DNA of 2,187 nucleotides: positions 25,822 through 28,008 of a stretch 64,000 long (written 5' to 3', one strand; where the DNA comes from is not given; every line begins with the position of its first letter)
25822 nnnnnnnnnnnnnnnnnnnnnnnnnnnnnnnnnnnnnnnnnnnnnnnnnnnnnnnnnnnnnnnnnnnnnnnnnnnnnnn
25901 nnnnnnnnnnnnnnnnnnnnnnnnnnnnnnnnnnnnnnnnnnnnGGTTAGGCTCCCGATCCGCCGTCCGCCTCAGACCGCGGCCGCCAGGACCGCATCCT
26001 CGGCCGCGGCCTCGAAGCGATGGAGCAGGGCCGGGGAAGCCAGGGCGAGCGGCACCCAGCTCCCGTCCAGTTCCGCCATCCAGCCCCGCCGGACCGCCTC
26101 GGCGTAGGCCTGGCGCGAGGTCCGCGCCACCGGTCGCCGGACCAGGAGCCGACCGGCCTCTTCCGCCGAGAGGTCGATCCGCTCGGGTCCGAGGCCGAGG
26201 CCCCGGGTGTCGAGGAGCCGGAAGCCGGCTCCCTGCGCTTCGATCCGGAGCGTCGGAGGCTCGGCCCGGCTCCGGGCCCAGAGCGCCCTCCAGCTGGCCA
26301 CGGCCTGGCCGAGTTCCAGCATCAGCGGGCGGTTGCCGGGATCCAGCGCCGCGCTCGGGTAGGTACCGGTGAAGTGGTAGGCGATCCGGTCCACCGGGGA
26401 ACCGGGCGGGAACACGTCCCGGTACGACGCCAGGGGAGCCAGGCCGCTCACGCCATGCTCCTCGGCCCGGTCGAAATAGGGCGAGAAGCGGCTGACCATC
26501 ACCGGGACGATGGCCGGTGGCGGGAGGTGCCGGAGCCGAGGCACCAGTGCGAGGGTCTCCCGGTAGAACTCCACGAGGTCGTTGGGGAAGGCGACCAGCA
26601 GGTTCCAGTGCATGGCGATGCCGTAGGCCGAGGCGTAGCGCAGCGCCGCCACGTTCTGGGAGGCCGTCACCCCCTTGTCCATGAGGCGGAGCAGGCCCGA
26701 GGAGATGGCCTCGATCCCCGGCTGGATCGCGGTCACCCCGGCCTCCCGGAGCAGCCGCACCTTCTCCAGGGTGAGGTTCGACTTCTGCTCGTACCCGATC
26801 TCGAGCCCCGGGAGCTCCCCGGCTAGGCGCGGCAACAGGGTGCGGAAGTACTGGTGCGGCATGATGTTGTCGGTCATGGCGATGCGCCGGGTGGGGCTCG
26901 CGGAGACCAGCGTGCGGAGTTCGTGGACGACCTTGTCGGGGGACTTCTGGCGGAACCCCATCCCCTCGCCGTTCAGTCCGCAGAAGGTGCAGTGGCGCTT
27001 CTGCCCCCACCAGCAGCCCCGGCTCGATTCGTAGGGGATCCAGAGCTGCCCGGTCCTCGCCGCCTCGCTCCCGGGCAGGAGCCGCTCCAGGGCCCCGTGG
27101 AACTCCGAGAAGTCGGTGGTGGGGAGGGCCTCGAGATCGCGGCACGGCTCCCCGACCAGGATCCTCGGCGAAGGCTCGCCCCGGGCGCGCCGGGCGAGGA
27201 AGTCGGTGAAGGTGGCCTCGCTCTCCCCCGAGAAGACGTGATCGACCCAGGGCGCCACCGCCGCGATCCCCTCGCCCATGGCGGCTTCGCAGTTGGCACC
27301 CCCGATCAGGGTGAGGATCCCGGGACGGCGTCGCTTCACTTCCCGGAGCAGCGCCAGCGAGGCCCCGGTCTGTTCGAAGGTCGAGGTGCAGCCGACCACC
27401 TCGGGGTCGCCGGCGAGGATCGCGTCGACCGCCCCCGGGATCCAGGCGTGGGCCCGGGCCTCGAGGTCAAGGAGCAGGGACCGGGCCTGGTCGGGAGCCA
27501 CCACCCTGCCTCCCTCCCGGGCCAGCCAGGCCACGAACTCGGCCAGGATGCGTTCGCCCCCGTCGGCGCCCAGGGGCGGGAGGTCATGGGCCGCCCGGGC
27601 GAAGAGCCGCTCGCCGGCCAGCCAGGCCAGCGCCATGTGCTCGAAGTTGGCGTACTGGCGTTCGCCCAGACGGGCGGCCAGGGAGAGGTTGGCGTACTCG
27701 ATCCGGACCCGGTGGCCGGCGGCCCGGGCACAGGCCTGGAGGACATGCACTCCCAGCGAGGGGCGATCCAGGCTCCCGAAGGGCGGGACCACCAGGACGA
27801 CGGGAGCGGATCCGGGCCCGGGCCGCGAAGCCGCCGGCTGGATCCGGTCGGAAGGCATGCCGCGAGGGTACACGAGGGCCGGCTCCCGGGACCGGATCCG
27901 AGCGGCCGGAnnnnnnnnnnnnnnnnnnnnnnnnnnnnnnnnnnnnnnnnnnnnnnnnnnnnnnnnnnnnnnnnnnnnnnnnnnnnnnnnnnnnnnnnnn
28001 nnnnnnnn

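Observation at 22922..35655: ~12.6-kb minus-strand envelope/glycan operon containing a B12-binding radical-SAM enzyme with non-canonical CX7CX2C motif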

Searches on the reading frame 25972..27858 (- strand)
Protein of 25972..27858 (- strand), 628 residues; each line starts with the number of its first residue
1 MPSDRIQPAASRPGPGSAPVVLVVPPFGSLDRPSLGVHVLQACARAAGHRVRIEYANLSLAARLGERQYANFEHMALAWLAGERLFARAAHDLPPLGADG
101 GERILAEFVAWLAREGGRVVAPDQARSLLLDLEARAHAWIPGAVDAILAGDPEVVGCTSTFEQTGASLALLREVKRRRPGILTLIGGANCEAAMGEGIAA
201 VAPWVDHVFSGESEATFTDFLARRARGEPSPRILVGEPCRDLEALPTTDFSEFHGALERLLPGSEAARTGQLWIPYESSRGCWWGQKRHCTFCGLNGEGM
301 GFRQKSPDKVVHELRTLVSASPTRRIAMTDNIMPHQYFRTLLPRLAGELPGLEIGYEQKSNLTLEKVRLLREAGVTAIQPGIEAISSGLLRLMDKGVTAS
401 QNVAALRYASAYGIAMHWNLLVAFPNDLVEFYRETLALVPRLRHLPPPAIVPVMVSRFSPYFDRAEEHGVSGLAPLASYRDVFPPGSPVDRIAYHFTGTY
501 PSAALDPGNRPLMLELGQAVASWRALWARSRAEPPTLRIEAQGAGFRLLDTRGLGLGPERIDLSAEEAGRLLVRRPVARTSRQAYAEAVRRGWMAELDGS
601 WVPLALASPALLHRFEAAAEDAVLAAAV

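Call 5: search_protein_families(library=pfam, max_evalue=0.01, proteins=[window:25975-27858:-])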
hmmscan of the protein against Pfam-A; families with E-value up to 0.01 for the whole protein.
seq(628 aa): 2 families
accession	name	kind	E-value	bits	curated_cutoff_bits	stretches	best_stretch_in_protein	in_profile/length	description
PF04055.27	Radical_SAM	-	5.8e-13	49.8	29.5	1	277-430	2-157/166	Radical SAM superfamily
PF02310.24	B12-binding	-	2.3e-07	31.1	32.1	1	135-220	37-120/121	B12 binding domain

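Call 6: search_protein_families(library=ncbifam, max_evalue=0.01, proteins=[window:25972-27858:-])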
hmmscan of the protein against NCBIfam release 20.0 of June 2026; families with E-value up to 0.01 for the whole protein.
window:25972-27858:- (628 aa): 12 families
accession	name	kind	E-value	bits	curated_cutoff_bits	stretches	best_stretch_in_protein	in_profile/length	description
TIGR03975.1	rSAM_ocin_1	subfamily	1e-156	523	281.85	1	20-567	1-553/606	RiPP maturation radical SAM C-methyltransferase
TIGR04072.2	rSAM_ladder_B12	equivalog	1e-11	44.1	360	1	183-448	101-355/443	lipid biosynthesis B12-binding/radical SAM protein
TIGR04479.1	bcpD_PhpK_rSAM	subfamily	7.1e-11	41.2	600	1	289-441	253-408/504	PhpK family radical SAM P-methyltransferase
TIGR03471.1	HpnJ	equivalog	7.1e-10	38.4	577.6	1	276-439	200-362/472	hopanoid biosynthesis associated radical SAM protein HpnJ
TIGR04013.1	B12_SAM_MJ_1487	hypoth_equivalog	7.8e-10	38.1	251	1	169-319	58-194/382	TIGR04013 family B12-binding domain/radical SAM domain-containing protein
TIGR02026.1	BchE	equivalog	3.9e-09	35.9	481.35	1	278-439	199-362/497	magnesium-protoporphyrin IX monomethyl ester anaerobic oxidative cyclase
TIGR04014.1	B12_SAM_MJ_0865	equivalog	1.7e-08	33.7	360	1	277-440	164-334/434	methyl-coenzyme M reductase glutamine C-methyltransferase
TIGR04367.1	HpnR_B12_rSAM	equivalog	9.8e-08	31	650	1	152-424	61-335/490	hopanoid C-3 methylase HpnR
TIGR04385.1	B12_rSAM_cofa1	equivalog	1.1e-07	31.5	450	1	189-442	107-364/438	B12 lower ligand biosynthesis radical SAM protein BzaD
NF050148.1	rSAM_ApyD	equivalog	1.3e-07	30.4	750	1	115-445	38-369/645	RiPP biosynthesis radical SAM protein ApyD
TIGR04295.1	B12_rSAM_oligo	hypoth_equivalog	0.00024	19.9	400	1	277-400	204-319/422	TIGR04295 family B12-binding domain-containing radical SAM protein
NF040546.1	rSAM_CUAEP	equivalog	0.00052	18.8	500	1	302-441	197-340/468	CUAEP/CCAEP-tail radical SAM (seleno)protein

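Call 7: find_homologous_proteins(query=window:25972-27858:-, max_evalue=1e-10)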
Query window:25972-27858:- (628 aa): 4208 proteins with E <= 1e-10 among 8000 candidates; the best 120 are listed.
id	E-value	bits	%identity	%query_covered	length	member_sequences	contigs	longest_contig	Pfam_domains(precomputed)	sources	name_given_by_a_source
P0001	0.0e+0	1411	100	100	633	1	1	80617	PF04055.28,PF02310.25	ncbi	-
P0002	1.5e-245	835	63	96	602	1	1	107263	PF04055.28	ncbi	-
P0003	9.8e-236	802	61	96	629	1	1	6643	PF04055.28,PF02310.25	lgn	-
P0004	2.4e-182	626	50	95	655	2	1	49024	PF04055.28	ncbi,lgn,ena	-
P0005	8.4e-182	624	49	98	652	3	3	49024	PF04055.28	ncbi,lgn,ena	-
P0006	1.4e-180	620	52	96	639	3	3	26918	PF04055.28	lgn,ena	-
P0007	5.9e-177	608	49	98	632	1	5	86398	PF04055.28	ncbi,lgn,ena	-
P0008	1.1e-176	607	51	95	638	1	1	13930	PF04055.28,PF02310.25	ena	-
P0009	1.4e-176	607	49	96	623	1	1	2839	PF04055.28,PF02310.25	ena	-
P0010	1.5e-175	603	49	97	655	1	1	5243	PF04055.28,PF02310.25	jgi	jgi:ribosomal peptide maturation radical SAM protein 1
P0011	1.6e-175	603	50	96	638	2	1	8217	PF04055.28,PF02310.25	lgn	-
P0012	4.8e-175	602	51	97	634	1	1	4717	PF04055.28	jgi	jgi:ribosomal peptide maturation radical SAM protein 1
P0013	3.6e-174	599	48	95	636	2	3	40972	PF04055.28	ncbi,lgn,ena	-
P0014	3.9e-173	595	49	96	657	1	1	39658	PF04055.28,PF02310.25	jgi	jgi:ribosomal peptide maturation radical SAM protein 1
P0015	1.1e-172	594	47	96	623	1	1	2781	PF04055.28,PF02310.25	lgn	-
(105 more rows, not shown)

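Call 9: find_encoding_contigs(protein=P0002, flank=10000, max_places=3)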
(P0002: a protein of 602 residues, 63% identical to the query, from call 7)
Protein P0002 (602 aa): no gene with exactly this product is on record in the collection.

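Call 10: find_encoding_contigs(protein=P0004, flank=10000, max_places=3)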
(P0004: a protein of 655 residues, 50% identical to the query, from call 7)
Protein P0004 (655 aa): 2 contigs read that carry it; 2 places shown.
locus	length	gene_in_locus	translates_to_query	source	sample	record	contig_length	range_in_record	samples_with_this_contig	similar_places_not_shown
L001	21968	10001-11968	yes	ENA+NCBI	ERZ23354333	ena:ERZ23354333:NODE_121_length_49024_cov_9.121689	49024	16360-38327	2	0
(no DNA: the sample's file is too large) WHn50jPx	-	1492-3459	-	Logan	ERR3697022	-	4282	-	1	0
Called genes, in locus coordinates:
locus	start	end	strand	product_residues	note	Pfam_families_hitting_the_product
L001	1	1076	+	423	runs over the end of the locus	PF00201:UDPGT, PF06722:EryCIII-like_C, PF04101:Glyco_tran_28_C (weak)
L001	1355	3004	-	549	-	PF00005:ABC_tran, PF13191:AAA_16 (faint), PF13555:AAA_29 (faint), PF13304:AAA_21 (faint), PF13401:AAA_22 (faint), PF00005:ABC_tran, PF02463:SMC_N (weak), PF08352:oligo_HPY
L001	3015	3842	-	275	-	PF12911:OppC_N (weak), PF00528:BPD_transp_1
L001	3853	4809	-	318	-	PF19300:BPD_transp_1_N, PF00528:BPD_transp_1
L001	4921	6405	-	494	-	PF02737:3HCDH_N, PF00725:3HCDH, PF13279:4HBT_2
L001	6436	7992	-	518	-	PF00496:SBP_bac_5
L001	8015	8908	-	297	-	PF05853:BKACE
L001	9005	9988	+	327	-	PF01965:DJ-1_PfpI, PF12833:HTH_18, PF00165:HTH_AraC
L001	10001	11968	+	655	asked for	PF04055:Radical_SAM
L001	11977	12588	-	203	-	PF00196:GerE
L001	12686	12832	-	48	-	-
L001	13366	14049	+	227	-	PF01464:SLT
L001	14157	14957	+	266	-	PF01226:Form_Nir_trans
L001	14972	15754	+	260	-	PF00899:ThiF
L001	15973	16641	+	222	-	-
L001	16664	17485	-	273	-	PF13640:2OG-FeII_Oxy_3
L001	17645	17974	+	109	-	PF01740:STAS (weak)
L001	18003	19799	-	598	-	PF00989:PAS, PF08448:PAS_4, PF13188:PAS_8 (weak), PF13426:PAS_9, PF00990:GGDEF, PF00563:EAL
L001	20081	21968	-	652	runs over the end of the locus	PF04055:Radical_SAM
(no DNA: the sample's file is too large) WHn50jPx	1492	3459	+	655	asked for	PF04055:Radical_SAM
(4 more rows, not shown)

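Call 11: find_related_loci(query=window:25972-27858:-, collection=genome_contigs, flank=10000)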
Query window:25972-27858:- (628 aa) in genome_contigs; peptide patterns used: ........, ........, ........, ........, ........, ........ (x = any residue, [..] = any of these).
86 stretches matched a pattern; 34 encode a relative of the query (tblastn E <= 1e-3); 34 distinct loci.
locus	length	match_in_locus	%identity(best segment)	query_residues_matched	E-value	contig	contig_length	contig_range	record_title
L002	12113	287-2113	49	4-616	3e-170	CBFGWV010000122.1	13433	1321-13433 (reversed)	MAG TPA_asm: uncultured Candidatus Competibacteraceae bacterium isolate SRR17295757_concoct_136 genome assembly, contig:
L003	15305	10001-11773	47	18-616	6e-162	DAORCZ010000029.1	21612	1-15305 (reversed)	MAG TPA_asm: Pseudomonadota bacterium isolate AMR_MDS_0893 NODE_1399_length_21612_cov_6.122327, whole genome shotgun seq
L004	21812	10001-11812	44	18-618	6e-160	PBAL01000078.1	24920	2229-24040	MAG: Verrucomicrobiales bacterium isolate SP5 MHASMcontig_2534030, whole genome shotgun sequence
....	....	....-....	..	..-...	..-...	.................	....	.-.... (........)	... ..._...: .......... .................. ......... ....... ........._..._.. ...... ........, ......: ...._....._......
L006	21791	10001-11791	49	16-612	5e-157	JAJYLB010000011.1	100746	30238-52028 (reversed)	MAG: Acidobacteria bacterium isolate DBS2-1.bin60 NODE_350_length_100746_cov_2.306900, whole genome shotgun sequence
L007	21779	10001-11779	45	16-616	5e-155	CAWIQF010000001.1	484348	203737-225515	MAG: Terriglobia bacterium isolate MFD01689.bin.1.6 genome assembly, contig: contig_12818, whole genome shotgun sequence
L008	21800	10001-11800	48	21-619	1e-151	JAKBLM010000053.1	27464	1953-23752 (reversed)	MAG: Acidobacteria bacterium isolate FK1.bin65 NODE_1649_length_27464_cov_9.946446, whole genome shotgun sequence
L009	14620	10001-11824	43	20-620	2e-151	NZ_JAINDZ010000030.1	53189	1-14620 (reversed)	Methylosinus sp. Sm6 NODE_30_length_53189_cov_51.077854, whole genome shotgun sequence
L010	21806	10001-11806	47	18-619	2e-149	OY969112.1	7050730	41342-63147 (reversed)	MAG: uncultured Acidobacteriota bacterium isolate MFD04212.bin.1.16 genome assembly, chromosome: 1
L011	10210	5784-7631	42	20-619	9e-145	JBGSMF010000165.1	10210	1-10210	MAG: Thermoflexales bacterium isolate JTS-AC224 k141_2332394, whole genome shotgun sequence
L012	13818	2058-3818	41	7-616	6e-135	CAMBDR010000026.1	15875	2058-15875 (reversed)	MAG: Janthinobacterium lividum isolate MoH-02may19-284 genome assembly, contig: MoH-02may19-C6381, whole genome shotgun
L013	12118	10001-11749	42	21-618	1e-131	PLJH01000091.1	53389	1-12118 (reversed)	MAG: Alphaproteobacteria bacterium isolate palsa_895 73.20110800_P1S.8_contig_5451, whole genome shotgun sequence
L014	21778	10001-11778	47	16-617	8e-130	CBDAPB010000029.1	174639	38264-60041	MAG: Terriglobia bacterium isolate 31a228a7-81be-4cc5-a9ae-24dcd83c458e genome assembly, contig: contig_29, whole genome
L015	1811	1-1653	44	83-617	4e-128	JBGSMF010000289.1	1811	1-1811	MAG: Thermoflexales bacterium isolate JTS-AC224 k141_1062083, whole genome shotgun sequence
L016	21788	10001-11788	44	16-619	2e-151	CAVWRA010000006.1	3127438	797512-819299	MAG: Terriglobia bacterium isolate MFD05377.bin.1.171 genome assembly, contig: contig_47351, whole genome shotgun sequen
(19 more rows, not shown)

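Call 13: find_encoding_contigs(protein=P0003, flank=10000, max_places=3)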
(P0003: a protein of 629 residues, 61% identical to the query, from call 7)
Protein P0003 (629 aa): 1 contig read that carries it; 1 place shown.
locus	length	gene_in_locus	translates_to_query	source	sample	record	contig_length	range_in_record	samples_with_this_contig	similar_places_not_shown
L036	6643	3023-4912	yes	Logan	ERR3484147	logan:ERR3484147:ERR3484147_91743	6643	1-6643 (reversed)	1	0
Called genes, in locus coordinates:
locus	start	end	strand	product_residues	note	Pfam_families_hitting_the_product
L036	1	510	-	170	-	?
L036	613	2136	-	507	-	PF00474:SSF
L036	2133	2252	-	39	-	-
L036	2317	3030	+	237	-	PF13640:2OG-FeII_Oxy_3, PF13661:2OG-FeII_Oxy_4 (weak)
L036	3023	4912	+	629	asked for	PF02310:B12-binding (weak), PF04055:Radical_SAM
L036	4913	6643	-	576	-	?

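Call 14: find_encoding_contigs(protein=P0001, flank=10000, max_places=3)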
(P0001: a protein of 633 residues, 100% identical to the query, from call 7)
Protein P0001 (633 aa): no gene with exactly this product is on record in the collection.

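Call 26: search_solved_structures(query=window:25972-27858:-, max_evalue=0.01)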
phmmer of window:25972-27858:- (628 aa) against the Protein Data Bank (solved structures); distinct sequences matched with E-value up to 0.01: 0.

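Call 28: list_cluster_members(proteins=[P0001, P0002, P0007, P0013])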
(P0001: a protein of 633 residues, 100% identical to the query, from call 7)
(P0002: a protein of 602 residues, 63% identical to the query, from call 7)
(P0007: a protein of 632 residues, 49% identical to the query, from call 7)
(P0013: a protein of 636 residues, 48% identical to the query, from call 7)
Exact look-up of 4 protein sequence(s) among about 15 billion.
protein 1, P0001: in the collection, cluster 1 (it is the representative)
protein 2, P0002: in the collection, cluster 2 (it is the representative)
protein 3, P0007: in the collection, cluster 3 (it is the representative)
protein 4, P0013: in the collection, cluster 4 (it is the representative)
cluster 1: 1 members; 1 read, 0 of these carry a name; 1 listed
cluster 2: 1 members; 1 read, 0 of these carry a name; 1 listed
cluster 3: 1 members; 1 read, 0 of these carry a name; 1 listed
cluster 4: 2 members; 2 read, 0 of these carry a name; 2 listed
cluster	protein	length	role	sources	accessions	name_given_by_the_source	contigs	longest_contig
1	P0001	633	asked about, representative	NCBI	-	-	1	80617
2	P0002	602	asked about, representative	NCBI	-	-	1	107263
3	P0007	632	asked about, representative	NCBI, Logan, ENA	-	-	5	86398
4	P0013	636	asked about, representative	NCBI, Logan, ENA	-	-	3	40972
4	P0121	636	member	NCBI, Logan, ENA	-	-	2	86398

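Call 45: find_related_loci(query=window:25972-27858:-, collection=metagenome_contigs, flank=8000)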
Query window:25972-27858:- (628 aa) in metagenome_contigs; peptide patterns used: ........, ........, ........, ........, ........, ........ (x = any residue, [..] = any of these).
87 stretches matched a pattern; 41 encode a relative of the query (tblastn E <= 1e-3); 41 distinct loci.
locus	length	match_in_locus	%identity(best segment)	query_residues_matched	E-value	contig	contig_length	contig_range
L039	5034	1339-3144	47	18-619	2e-165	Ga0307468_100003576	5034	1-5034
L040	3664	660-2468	47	17-607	4e-168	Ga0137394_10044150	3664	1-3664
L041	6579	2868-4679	44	18-618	5e-161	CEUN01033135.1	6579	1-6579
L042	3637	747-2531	47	18-619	1e-166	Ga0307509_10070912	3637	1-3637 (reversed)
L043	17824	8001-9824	47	17-622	3e-159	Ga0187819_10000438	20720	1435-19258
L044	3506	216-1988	45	21-616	2e-165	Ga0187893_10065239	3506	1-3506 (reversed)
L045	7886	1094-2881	46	16-619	3e-157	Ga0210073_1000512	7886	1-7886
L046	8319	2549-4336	45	16-619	6e-157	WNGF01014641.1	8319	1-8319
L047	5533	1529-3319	46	16-620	1e-158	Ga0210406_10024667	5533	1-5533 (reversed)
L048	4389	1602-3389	46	16-619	5e-161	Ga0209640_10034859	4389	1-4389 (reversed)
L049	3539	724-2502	45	16-616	8e-162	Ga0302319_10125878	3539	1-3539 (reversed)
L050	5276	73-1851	44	16-616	9e-156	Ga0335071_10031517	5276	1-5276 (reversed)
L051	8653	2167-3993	47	21-628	1e-153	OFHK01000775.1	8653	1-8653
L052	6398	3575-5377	46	17-612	1e-153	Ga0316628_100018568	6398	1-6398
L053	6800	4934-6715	46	15-609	1e-152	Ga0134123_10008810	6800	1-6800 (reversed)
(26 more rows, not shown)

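Call 71: find_encoding_contigs(protein=P0005, flank=8000, max_places=2)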
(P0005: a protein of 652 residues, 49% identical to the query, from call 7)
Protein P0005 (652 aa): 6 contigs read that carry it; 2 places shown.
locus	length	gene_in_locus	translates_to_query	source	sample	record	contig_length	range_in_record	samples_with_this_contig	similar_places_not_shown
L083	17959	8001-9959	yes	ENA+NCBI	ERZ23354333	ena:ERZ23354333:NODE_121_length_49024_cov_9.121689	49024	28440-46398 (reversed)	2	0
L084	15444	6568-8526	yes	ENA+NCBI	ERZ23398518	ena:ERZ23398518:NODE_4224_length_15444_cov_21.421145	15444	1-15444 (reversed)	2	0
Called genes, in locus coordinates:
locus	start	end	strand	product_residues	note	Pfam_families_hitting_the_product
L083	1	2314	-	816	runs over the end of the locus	-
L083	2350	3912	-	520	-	PF04055:Radical_SAM, PF13353:Fer4_12 (weak)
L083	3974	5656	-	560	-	-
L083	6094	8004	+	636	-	PF04055:Radical_SAM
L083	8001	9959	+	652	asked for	PF04055:Radical_SAM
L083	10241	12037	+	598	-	PF00989:PAS, PF08448:PAS_4, PF13188:PAS_8 (weak), PF13426:PAS_9, PF00990:GGDEF, PF00563:EAL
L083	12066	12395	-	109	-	PF01740:STAS (weak)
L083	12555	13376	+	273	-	PF13640:2OG-FeII_Oxy_3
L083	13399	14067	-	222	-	-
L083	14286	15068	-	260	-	PF00899:ThiF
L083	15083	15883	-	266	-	PF01226:Form_Nir_trans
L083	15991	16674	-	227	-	PF01464:SLT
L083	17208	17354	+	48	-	-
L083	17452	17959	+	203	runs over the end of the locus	PF00196:GerE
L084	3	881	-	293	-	?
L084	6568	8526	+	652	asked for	PF04055:Radical_SAM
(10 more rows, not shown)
